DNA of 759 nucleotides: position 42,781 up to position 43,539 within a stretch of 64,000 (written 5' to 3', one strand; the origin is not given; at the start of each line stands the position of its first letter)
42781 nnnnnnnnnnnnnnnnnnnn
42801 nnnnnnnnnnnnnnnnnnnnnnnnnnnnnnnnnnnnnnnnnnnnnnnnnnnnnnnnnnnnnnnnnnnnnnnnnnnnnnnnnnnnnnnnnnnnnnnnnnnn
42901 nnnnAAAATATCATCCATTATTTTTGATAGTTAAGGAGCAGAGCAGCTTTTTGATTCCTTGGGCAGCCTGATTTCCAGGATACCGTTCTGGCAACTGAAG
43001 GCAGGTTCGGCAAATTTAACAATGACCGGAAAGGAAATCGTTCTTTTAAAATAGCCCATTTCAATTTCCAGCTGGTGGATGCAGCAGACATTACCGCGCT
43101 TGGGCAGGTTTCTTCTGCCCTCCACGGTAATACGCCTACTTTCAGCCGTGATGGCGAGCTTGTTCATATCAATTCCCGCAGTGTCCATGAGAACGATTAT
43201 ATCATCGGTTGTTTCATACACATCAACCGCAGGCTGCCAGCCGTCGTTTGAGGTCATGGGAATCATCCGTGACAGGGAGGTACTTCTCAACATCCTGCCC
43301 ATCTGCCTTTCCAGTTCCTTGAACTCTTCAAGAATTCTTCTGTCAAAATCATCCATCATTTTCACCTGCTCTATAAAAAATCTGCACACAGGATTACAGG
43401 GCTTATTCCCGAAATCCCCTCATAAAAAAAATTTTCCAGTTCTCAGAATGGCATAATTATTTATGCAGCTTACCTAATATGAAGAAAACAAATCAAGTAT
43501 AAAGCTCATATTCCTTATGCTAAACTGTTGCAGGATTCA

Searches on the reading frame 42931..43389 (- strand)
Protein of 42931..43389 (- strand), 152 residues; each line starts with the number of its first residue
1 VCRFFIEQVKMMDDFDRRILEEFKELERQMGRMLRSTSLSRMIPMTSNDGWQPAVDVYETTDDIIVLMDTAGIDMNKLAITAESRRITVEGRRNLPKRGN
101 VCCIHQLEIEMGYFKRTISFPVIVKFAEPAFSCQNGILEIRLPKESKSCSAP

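Call 12: search_protein_families(library=pfam, proteins=[window:42931-43389:-], max_evalue=0.001)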
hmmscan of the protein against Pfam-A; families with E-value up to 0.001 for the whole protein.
window:42931-43389:- (152 aa): 1 family
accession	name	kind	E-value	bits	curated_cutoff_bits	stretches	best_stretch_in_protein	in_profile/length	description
PF00011.27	HSP20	-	1.5e-07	31.9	20.8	1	58-147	3-90/102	Hsp20/alpha crystallin family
